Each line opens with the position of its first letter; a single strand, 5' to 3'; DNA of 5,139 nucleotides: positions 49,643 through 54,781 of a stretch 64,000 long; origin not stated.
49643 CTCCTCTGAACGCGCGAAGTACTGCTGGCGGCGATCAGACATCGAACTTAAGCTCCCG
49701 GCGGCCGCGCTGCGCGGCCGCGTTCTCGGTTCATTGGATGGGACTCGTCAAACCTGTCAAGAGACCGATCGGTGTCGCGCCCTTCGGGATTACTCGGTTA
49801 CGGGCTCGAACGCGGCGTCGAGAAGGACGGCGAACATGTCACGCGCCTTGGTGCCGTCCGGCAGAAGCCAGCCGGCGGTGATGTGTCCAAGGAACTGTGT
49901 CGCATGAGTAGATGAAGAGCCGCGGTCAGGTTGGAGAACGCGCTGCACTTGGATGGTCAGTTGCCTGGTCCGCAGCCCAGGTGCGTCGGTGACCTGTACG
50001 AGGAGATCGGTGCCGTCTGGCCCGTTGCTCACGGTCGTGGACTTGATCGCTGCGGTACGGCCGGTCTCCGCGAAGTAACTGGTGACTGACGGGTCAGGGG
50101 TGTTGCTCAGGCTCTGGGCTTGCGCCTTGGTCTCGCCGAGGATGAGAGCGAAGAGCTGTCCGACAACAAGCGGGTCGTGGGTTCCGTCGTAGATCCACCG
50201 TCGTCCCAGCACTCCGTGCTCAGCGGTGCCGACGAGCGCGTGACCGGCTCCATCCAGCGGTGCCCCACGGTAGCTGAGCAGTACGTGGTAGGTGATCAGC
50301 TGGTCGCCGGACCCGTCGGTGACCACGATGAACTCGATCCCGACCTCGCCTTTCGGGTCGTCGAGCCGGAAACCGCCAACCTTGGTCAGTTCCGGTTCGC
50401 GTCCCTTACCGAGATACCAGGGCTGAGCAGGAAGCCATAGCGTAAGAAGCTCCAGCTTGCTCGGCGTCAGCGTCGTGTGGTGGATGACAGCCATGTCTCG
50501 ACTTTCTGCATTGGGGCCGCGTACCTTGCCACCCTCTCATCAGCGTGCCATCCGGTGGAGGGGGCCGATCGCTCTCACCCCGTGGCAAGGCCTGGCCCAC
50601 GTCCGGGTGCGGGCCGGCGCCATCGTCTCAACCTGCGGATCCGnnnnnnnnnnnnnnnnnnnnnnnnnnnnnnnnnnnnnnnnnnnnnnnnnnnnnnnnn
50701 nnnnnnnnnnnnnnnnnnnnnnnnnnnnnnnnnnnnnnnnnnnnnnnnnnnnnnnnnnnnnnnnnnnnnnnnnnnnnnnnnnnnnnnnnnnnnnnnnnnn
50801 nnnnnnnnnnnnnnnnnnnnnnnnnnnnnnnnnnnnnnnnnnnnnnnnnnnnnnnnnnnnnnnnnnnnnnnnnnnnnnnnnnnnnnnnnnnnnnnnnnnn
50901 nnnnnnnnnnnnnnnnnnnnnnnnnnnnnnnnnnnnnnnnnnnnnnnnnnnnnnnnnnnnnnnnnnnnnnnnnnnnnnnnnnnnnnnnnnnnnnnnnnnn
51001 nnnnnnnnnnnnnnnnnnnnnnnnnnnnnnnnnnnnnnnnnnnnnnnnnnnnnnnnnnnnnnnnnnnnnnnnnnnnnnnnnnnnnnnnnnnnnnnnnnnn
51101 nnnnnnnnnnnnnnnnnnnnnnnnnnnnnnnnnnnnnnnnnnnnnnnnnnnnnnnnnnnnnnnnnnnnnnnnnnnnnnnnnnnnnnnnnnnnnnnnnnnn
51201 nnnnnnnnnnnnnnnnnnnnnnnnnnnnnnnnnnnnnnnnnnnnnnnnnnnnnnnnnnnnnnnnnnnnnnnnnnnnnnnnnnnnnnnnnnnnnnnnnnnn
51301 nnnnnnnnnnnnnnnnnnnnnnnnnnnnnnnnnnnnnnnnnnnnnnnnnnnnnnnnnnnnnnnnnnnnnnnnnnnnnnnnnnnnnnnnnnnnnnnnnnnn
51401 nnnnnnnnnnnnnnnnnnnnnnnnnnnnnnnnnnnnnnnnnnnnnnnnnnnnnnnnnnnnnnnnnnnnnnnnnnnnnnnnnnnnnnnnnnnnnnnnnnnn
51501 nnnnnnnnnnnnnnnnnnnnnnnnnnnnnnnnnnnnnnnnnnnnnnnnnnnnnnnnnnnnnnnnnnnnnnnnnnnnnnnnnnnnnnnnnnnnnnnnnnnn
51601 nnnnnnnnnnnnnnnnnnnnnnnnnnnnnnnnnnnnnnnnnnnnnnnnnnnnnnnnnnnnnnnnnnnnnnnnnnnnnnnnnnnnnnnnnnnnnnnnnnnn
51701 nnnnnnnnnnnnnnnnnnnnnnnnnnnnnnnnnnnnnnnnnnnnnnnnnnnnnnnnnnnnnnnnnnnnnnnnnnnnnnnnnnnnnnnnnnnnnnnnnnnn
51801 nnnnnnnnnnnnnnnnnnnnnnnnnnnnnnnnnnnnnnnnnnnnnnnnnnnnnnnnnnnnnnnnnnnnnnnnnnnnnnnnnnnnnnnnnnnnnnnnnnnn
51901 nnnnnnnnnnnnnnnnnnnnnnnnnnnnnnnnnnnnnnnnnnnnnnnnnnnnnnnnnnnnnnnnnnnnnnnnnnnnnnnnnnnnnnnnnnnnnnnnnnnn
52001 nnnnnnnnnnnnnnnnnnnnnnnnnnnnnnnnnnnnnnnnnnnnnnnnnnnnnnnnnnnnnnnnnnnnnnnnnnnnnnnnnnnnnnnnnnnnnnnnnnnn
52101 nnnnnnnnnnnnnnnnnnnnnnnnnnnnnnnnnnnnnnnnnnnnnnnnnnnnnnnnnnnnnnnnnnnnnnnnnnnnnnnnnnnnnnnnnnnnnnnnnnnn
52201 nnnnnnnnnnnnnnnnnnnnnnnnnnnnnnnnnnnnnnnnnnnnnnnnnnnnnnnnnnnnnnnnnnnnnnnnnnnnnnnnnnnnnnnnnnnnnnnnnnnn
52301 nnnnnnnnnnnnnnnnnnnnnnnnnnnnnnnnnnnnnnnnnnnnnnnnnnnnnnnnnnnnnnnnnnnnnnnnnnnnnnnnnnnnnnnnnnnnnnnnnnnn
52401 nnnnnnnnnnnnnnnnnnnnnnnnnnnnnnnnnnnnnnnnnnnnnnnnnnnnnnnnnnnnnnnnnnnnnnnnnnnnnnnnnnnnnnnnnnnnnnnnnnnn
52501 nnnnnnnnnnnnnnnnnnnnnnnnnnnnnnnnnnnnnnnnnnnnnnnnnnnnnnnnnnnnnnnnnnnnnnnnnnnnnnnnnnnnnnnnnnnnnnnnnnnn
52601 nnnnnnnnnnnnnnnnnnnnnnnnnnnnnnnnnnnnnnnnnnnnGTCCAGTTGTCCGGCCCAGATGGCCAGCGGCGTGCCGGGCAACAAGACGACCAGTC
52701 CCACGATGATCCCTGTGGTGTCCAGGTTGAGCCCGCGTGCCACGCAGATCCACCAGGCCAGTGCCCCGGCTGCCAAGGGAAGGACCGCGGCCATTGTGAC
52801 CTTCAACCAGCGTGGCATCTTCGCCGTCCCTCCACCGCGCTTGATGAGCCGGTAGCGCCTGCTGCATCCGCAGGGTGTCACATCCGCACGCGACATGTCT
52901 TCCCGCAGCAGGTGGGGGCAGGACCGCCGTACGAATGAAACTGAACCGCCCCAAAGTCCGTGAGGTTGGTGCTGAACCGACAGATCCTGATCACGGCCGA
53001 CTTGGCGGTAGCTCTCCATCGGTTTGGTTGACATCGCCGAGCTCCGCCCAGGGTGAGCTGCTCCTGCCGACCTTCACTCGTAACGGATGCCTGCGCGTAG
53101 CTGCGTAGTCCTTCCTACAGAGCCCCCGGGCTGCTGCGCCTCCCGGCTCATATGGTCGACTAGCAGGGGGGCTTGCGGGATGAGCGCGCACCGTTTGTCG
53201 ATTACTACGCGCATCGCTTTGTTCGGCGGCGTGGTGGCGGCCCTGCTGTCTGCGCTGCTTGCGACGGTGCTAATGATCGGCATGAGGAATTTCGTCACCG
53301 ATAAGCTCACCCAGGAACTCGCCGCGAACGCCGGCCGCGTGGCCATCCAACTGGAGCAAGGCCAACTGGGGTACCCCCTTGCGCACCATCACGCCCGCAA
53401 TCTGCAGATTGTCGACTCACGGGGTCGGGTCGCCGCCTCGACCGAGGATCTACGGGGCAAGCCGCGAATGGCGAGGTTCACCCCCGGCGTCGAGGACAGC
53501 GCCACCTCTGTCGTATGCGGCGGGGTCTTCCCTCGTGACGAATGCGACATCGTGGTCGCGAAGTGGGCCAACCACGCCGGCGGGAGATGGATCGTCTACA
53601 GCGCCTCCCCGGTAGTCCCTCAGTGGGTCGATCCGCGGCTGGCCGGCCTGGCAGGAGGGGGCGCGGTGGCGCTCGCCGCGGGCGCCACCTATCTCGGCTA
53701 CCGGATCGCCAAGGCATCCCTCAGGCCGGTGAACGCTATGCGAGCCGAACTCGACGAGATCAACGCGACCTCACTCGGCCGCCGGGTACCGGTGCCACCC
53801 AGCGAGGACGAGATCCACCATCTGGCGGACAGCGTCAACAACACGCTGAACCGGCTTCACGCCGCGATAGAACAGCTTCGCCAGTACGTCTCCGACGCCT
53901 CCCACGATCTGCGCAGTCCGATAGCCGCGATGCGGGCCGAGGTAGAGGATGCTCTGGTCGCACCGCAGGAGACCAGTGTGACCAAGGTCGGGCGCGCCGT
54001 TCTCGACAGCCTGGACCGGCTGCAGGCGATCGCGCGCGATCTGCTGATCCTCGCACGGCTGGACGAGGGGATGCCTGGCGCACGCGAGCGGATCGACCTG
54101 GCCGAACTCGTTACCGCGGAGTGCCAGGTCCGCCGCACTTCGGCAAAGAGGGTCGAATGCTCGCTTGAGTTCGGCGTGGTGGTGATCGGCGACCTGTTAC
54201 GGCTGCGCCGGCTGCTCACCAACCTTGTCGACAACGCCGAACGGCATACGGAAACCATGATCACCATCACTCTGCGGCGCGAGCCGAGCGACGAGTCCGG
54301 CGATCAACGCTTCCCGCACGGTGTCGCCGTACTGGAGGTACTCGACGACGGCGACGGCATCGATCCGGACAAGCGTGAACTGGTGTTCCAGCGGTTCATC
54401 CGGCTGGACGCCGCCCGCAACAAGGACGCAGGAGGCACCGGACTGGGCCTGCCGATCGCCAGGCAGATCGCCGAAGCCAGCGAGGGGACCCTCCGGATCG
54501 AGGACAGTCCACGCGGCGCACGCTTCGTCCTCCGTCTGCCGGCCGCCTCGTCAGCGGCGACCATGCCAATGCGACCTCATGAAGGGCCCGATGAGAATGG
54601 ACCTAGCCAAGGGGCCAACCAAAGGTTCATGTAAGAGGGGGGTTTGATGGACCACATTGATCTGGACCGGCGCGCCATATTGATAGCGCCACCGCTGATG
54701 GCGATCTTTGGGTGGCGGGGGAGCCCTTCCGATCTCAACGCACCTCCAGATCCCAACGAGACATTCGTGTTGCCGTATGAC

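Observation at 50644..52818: Membrane-anchored bacterial NLR: 2TM effector-NB-ARC-TPR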

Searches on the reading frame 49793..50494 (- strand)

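Call 17: search_protein_families(library=pfam, proteins=[window:49793-50494:-], max_evalue=0.01)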
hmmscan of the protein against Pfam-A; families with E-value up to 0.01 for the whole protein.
window:49793-50494:- (234 aa): 1 family
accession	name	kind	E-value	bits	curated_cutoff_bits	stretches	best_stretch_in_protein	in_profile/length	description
PF18085.6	Mak_N_cap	-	1.7e-34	119.1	22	1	20-107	1-87/87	Maltokinase N-terminal cap domain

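Call 64: search_protein_families(library=padloc, proteins=[window:49793-50494:-], max_evalue=0.001)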
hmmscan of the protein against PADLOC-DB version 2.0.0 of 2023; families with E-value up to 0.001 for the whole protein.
window:49793-50494:- (234 aa): 0 families

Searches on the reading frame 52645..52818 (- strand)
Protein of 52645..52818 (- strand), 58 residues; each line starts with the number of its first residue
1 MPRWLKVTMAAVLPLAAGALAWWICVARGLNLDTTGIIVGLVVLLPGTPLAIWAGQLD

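Call 46: search_protein_representatives(alignment_id=A2)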
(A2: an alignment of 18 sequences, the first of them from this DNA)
Query: 18 sequences, 58 profile positions. Proteins with E-value up to 0.001 (for the whole library): 17; up to 1e-10: 12; up to 1e-30: 0. The best 17 are listed.
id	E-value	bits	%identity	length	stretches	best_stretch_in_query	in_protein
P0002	8.1e-25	102.7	-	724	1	1-56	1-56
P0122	1.4e-23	98.8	-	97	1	1-57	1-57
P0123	3.3e-22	94.4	-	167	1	1-57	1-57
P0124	2.2e-20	88.5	-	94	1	2-57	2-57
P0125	3.2e-20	88.0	-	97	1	1-57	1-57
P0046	2.0e-19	85.5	-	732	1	1-57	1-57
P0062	1.3e-18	82.8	-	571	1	3-56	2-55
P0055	2.9e-17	78.5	-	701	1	1-57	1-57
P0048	3.1e-15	72.0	-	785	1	8-57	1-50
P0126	6.2e-15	71.1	-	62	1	8-52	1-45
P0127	2.3e-13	66.0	-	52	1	1-52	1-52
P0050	1.2e-12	63.8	-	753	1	5-57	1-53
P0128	5.2e-10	55.3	-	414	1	4-56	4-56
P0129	9.1e-10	54.5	-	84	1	3-57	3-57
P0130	1.3e-07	47.6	-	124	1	1-32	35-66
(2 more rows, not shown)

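Call 48: search_protein_families(library=pfam, proteins=[P0128], max_evalue=1)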
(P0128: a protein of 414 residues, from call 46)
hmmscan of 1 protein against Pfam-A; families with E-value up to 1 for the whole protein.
P0128 (414 aa): 0 families

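Call 49: list_cluster_members(proteins=[P0128, P0003, P0125])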
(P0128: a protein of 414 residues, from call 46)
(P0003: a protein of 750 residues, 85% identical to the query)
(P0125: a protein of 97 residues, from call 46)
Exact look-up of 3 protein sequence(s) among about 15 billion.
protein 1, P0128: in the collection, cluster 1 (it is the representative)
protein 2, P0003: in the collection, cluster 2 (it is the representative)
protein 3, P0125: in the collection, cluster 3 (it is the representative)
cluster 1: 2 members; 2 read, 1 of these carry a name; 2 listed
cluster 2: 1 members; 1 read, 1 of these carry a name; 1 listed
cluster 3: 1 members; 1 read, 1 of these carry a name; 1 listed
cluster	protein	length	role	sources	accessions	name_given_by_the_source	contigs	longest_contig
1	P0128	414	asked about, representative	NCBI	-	-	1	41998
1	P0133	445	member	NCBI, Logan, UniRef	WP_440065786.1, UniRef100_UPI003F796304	hypothetical protein [Streptosporangium sp. OZ121] | hypothetical protein n=1 Tax=Streptosporangium sp. OZ121 TaxID=3444183 RepID=UPI003F796304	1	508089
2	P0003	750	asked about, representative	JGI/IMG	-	tetratricopeptide (TPR) repeat protein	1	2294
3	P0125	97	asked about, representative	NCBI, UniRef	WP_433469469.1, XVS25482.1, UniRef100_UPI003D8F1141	hypothetical protein [Spirillospora sp. CA-128828] | hypothetical protein n=1 Tax=Spirillospora sp. CA-128828 TaxID=3240033 RepID=UPI003D8F1141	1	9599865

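Call 72: search_solved_structures(query=P0128, max_evalue=1)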
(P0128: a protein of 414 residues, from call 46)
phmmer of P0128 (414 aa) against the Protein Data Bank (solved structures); distinct sequences matched with E-value up to 1: 14.
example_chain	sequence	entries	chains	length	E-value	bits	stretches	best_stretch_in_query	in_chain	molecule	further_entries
6ydj_A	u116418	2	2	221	0.37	12.7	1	318-372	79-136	Beta-phosphoglucomutase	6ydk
8q1c_A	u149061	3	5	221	0.38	12.7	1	318-372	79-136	Beta-phosphoglucomutase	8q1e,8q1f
5ok0_A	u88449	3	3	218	0.4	12.6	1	318-372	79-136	Beta-phosphoglucomutase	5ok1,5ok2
5ojz_A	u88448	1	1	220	0.41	12.6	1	318-372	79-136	Beta-phosphoglucomutase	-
3fm9_A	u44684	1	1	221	0.41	12.6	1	318-372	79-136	Beta-phosphoglucomutase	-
6hdi_A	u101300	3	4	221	0.41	12.6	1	318-372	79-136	Beta-phosphoglucomutase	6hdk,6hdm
1lvh_A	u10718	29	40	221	0.41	12.6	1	318-372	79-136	beta-phosphoglucomutase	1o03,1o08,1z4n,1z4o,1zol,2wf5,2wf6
6h8y_A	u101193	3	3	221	0.41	12.6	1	318-372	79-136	Beta-phosphoglucomutase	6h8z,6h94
6hdh_A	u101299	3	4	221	0.41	12.6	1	318-372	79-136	Beta-phosphoglucomutase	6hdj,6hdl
5o6p_A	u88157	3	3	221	0.41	12.6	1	318-372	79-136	Beta-phosphoglucomutase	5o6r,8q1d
6i03_A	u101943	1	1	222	0.41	12.5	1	318-372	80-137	Beta-phosphoglucomutase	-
5olw_A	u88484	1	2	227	0.43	12.5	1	318-372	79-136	Beta-phosphoglucomutase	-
6hdf_A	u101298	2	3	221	0.43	12.5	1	318-372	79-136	Beta-phosphoglucomutase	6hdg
6h90_A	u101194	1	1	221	0.51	12.2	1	318-372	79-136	Beta-phosphoglucomutase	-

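Call 73: find_homologous_proteins(query=P0128, max_evalue=0.001)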
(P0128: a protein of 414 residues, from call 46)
Query P0128 (414 aa): 1 proteins with E <= 0.001 among 8000 candidates.
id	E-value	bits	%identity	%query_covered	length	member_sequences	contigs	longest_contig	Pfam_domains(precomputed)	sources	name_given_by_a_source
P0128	2.6e-272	921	100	100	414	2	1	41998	-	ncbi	-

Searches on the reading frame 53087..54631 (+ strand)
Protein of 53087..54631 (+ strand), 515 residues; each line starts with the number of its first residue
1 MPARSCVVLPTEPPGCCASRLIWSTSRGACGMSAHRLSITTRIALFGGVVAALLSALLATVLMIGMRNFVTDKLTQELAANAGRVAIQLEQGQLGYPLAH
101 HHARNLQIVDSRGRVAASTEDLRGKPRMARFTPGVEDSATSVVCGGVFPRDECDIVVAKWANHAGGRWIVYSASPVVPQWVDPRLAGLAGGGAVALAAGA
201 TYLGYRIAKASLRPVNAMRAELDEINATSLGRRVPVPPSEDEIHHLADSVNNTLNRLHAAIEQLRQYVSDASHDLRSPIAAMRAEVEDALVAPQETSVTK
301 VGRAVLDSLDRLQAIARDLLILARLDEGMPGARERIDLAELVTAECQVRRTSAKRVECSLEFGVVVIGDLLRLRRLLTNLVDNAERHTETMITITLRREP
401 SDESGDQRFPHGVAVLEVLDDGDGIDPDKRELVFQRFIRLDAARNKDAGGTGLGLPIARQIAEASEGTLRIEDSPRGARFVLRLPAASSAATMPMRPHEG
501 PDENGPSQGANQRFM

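Call 17: search_protein_families(library=pfam, proteins=[window:53087-54631:+], max_evalue=0.01)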
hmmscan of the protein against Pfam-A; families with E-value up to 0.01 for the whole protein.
window:53087-54631:+ (515 aa): 4 families
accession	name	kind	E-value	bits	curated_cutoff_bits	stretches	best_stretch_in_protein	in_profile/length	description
PF02518.31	HATPase_c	-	4.6e-23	82.2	26.4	1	368-487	1-110/111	Histidine kinase-, DNA gyrase B-, and HSP90-like ATPase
PF00512.31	HisKA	-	3e-08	34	26.9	1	264-328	2-66/66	His Kinase A (phospho-acceptor) domain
PF00672.30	HAMP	-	3.9e-07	30.7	25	1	207-259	2-53/53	HAMP domain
PF14916.11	CCDC92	-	0.0094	16.2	28.3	0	241-276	9-44/57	Coiled-coil domain of unknown function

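Call 64: search_protein_families(library=padloc, proteins=[window:53087-54631:+], max_evalue=0.001)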
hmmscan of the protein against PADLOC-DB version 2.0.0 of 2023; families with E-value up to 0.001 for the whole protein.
window:53087-54631:+ (515 aa): 0 families
